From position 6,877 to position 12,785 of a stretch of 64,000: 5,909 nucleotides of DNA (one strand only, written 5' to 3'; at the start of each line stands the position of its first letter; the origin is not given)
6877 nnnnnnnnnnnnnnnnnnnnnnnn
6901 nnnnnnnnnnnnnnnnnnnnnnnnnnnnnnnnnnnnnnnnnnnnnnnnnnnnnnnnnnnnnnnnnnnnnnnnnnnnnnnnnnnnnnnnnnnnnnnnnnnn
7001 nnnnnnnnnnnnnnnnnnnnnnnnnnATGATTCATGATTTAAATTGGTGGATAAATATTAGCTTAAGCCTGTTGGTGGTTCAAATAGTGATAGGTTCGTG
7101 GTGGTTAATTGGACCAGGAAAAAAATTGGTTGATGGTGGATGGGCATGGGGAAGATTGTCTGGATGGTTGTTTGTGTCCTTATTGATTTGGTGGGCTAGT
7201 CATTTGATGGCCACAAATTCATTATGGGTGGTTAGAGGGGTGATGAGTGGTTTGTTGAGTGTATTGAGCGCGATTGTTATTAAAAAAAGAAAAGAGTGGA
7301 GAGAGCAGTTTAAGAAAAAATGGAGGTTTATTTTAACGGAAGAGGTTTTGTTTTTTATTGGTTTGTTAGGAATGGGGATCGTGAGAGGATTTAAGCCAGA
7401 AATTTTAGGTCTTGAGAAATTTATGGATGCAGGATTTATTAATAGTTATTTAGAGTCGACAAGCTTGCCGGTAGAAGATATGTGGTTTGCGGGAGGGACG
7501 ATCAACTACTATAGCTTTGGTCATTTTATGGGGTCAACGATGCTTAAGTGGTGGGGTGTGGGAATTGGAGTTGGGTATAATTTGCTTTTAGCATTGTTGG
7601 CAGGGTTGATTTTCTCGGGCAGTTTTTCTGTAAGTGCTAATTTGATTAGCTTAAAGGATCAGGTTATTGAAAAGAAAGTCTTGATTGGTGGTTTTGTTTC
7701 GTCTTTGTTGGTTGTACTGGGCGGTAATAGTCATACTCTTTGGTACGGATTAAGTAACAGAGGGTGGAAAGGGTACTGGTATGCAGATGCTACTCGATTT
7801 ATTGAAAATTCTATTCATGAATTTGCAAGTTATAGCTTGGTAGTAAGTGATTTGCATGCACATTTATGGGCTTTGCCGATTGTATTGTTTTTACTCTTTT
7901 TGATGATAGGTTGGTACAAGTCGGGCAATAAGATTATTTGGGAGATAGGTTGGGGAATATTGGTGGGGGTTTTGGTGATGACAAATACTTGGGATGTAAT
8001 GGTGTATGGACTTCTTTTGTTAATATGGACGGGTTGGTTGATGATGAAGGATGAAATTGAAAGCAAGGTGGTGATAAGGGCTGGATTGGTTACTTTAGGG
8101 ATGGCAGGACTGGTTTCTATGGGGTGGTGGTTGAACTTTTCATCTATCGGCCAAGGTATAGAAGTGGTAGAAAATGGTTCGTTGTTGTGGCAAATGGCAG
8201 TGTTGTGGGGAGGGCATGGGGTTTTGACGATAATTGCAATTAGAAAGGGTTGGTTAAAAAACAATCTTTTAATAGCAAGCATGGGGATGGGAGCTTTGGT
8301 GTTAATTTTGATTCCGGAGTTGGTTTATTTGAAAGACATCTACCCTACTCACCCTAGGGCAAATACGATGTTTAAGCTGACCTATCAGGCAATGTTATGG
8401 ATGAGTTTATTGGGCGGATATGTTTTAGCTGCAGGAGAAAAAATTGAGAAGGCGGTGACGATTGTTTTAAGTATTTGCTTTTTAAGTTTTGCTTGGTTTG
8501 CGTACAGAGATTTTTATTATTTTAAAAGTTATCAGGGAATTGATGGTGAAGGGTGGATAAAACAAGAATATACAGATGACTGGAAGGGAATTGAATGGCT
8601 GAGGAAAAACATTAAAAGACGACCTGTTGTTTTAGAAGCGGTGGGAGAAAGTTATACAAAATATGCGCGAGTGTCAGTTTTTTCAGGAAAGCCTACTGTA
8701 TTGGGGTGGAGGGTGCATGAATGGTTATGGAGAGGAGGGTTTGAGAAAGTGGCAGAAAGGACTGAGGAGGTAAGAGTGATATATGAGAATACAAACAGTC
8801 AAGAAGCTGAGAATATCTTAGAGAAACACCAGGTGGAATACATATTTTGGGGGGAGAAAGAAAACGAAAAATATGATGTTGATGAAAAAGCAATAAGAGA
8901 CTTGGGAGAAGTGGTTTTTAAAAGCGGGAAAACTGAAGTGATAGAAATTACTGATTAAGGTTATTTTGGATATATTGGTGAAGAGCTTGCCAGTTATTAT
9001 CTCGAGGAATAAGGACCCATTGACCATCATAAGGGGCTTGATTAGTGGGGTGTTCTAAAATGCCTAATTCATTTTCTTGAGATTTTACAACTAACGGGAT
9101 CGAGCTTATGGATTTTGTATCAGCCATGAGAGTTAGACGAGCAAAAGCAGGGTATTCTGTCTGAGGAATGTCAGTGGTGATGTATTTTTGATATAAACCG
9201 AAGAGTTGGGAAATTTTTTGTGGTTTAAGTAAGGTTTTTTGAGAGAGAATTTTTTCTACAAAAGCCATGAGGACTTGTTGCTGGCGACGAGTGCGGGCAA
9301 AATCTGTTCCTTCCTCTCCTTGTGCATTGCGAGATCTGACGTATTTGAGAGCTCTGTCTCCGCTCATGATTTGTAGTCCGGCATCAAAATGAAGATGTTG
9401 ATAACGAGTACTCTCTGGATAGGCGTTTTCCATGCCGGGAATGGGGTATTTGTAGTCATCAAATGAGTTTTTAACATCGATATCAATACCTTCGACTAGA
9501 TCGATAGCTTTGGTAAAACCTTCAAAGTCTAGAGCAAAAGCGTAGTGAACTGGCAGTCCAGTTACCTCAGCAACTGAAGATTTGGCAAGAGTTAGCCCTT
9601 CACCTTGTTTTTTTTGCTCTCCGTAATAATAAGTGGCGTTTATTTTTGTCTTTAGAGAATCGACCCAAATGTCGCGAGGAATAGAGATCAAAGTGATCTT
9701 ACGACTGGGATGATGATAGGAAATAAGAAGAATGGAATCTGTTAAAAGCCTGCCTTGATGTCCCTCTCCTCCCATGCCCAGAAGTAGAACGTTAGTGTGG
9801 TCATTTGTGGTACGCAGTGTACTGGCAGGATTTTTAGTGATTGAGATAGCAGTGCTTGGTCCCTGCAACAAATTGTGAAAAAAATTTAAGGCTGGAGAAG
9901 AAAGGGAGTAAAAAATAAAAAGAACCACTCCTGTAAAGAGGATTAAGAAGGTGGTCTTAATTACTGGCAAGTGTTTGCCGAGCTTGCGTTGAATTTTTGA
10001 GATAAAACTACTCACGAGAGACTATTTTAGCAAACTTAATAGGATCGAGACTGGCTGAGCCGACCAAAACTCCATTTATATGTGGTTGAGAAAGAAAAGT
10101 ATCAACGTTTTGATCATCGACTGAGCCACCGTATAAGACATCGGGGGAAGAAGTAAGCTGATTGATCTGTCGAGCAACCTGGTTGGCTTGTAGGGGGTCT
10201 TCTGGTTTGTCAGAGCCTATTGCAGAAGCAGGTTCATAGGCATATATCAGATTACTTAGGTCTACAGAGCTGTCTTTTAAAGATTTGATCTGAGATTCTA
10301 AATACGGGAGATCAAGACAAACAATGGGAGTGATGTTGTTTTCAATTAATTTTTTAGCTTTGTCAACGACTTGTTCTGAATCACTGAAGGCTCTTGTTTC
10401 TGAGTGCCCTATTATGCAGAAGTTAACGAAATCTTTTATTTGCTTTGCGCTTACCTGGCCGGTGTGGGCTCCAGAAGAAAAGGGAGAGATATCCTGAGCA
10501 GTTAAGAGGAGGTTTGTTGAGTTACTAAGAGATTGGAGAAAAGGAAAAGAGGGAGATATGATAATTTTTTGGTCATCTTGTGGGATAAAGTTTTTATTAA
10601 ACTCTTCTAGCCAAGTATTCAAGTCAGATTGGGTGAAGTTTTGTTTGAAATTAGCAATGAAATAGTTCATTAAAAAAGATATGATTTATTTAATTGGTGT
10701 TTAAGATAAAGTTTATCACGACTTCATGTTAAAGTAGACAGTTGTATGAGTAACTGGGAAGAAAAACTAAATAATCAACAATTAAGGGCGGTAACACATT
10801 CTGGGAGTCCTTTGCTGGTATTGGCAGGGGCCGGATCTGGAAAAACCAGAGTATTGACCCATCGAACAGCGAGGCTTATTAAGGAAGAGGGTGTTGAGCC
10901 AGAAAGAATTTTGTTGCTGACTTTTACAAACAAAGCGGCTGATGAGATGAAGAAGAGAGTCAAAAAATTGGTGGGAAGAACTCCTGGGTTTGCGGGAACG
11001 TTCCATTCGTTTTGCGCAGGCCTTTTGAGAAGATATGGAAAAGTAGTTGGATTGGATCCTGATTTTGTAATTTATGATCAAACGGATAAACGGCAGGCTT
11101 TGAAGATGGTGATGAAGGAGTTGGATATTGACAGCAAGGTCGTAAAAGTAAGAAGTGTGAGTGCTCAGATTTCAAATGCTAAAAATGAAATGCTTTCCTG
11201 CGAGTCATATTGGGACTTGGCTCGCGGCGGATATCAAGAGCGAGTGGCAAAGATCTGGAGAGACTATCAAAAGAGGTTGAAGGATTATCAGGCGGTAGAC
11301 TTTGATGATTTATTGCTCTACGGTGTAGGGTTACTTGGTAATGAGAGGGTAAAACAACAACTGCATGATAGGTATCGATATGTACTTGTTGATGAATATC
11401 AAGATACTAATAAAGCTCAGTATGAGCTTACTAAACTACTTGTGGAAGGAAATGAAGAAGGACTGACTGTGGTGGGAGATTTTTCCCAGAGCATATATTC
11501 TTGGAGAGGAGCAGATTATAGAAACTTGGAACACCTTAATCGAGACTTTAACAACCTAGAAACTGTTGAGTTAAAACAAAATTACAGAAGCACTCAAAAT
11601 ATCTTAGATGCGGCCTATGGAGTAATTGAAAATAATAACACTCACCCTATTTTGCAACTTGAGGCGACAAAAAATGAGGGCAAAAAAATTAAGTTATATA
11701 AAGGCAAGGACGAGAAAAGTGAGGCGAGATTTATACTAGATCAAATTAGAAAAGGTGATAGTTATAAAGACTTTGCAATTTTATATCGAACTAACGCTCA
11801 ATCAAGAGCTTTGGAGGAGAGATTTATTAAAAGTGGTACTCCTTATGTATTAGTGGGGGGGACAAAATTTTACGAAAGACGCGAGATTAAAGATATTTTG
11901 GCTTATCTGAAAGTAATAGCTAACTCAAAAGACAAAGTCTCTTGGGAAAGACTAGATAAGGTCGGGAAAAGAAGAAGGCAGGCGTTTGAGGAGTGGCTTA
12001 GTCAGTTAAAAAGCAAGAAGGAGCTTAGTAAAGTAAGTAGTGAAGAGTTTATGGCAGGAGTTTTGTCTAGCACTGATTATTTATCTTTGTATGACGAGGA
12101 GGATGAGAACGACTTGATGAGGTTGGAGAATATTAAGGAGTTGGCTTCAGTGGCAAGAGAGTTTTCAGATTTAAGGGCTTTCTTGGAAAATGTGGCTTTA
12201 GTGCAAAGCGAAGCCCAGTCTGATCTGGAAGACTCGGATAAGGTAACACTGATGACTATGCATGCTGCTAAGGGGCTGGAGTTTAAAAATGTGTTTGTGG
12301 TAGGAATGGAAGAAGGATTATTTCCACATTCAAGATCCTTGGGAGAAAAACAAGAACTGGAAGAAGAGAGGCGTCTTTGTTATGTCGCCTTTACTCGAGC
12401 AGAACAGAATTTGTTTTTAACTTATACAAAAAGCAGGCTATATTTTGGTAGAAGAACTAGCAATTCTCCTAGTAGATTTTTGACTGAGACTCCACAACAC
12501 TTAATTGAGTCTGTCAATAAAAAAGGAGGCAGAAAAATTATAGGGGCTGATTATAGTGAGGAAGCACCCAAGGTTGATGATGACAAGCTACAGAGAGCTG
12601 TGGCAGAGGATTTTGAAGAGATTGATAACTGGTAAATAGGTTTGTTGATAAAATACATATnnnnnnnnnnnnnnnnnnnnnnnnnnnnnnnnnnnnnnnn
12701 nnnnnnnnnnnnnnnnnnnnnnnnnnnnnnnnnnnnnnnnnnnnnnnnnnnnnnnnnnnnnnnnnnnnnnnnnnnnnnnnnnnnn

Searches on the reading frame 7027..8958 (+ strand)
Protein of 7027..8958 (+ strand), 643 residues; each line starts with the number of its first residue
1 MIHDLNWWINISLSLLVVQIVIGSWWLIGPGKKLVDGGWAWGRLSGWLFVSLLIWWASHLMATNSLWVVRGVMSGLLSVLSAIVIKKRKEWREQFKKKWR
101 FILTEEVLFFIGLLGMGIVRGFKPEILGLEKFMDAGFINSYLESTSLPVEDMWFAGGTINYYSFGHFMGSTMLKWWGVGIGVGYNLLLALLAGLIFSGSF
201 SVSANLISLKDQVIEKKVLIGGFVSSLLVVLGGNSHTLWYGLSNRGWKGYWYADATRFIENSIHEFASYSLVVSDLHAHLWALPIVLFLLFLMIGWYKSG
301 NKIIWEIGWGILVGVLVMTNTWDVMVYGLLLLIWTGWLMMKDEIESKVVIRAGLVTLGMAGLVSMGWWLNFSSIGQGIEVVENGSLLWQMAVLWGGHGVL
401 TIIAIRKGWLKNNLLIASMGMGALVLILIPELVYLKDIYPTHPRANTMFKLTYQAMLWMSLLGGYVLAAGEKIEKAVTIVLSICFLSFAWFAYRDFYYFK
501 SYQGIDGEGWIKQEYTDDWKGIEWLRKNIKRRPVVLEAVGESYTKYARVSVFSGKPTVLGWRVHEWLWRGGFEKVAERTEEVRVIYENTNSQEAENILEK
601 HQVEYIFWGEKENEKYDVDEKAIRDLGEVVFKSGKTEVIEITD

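Call 39: search_protein_families(library=pfam, proteins=[window:7027-8958:+], max_evalue=0.001)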
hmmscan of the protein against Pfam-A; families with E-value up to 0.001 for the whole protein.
window:7027-8958:+ (643 aa): 1 family
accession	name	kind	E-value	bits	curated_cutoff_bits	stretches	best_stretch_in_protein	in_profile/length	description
PF10060.15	DUF2298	-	1.8e-78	265.1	27.8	2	50-407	2-385/488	Uncharacterized membrane protein (DUF2298)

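Call 81: search_protein_families(library=ncbifam, proteins=[window:7027-8958:+], max_evalue=0.001)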
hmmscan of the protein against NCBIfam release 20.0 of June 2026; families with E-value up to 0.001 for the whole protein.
window:7027-8958:+ (643 aa): 1 family
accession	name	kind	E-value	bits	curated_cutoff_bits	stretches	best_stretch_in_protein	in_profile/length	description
TIGR03662.1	Chlor_Arch_YYY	subfamily_domain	1.4e-112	377.7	300.25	2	3-407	4-426/727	chlor_Arch_YYY domain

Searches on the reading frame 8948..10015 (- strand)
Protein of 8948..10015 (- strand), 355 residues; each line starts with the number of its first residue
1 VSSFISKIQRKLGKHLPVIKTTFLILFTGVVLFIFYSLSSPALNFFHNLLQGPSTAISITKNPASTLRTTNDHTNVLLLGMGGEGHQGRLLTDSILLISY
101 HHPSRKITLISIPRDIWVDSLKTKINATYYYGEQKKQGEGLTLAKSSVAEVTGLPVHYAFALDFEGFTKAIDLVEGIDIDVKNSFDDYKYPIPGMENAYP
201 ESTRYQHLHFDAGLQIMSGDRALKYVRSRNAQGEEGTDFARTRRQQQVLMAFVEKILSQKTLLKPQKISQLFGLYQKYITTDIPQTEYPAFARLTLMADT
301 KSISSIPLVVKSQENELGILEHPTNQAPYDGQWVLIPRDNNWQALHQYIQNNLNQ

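Call 39: search_protein_families(library=pfam, proteins=[window:8948-10015:-], max_evalue=0.001)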
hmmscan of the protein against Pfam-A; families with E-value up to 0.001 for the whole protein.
window:8948-10015:- (355 aa): 1 family
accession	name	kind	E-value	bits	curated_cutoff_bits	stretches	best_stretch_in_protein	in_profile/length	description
PF03816.19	LytR_cpsA_psr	-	3.1e-31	109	24.6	1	92-257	2-149/150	LytR_cpsA_psr family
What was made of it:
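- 8948..10015 (-): LCP (LytR-CpsA-Psr) glycopolymer transferase, 12 kb upstream. Candidate enzyme to attach a polyprenyl-PP-linked polymer to peptidoglycan; the link to the cluster is inferred. Pfam LytR_cpsA_psr at 109 bits (call 39).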

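Call 81: search_protein_families(library=ncbifam, proteins=[window:8948-10015:-], max_evalue=0.001)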
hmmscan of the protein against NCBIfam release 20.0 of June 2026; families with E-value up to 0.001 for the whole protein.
window:8948-10015:- (355 aa): 4 families
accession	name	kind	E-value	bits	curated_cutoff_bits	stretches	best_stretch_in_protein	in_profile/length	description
TIGR00350.1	lytR_cpsA_psr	domain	8.3e-22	78.1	62.3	1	92-257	3-151/152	LCP family glycopolymer transferase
NF006897.1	PRK09379.1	equivalog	3.9e-18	65.7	441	1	22-285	13-244/298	polyisoprenyl-teichoic acid--peptidoglycan teichoic acid transferase TagU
NF047591.1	ligase_LytR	equivalog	1.2e-12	47.8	450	1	91-269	79-248/336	glycopolymer--peptidoglycan transferase LytR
NF051849.1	LCP_trans_Cps2A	equivalog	5.7e-10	39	650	1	145-287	292-413/477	LCP family glycopolymer transferase CpsA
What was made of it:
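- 8948..10015 (-): NCBIfam TIGR00350 at 78 bits, above the cut-off of 62 (call 81).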

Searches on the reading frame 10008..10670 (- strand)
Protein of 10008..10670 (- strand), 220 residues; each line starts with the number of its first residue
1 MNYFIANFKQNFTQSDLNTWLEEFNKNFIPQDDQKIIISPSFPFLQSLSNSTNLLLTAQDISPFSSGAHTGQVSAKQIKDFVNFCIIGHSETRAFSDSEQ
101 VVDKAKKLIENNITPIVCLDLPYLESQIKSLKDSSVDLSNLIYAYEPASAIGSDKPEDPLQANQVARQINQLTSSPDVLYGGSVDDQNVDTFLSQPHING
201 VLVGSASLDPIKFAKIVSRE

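Call 39: search_protein_families(library=pfam, proteins=[window:10008-10670:-], max_evalue=0.001)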
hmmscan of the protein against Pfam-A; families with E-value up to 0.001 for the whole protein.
window:10008-10670:- (220 aa): 1 family
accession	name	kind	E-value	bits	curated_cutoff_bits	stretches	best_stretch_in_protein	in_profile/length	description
PF00121.24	TIM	-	7.3e-50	170.2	20.1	1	4-218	3-243/245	Triosephosphate isomerase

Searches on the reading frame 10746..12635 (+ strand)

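Call 14: search_protein_families(library=pfam, proteins=[window:10746-12635:+], max_evalue=0.001)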
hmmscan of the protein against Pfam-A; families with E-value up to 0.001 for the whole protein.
window:10746-12635:+ (629 aa): 7 families
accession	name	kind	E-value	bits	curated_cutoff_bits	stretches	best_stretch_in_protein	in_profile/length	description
PF00580.27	UvrD-helicase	-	1.9e-84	284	23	1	8-268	1-270/271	UvrD/REP helicase N-terminal domain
PF13361.12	UvrD_C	-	5e-73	246.9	25.6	2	275-404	2-135/350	UvrD-like helicase C-terminal domain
PF13245.12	AAA_19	-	1.7e-23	83.7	25.1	1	14-252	3-132/134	AAA domain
PF13538.12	UvrD_C_2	-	6.6e-09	35.9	27.4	1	500-558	2-51/52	UvrD-like helicase C-terminal domain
PF13604.12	AAA_30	-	3.1e-07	30.8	27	1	8-72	2-66/191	AAA domain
PF01443.25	Viral_helicase1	-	1.1e-06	29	21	0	483-556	161-224/228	Viral superfamily 1 RNA helicase core domain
PF04851.21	ResIII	-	0.00096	19.5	22.5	0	18-79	21-80/164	Type III restriction enzyme, res subunit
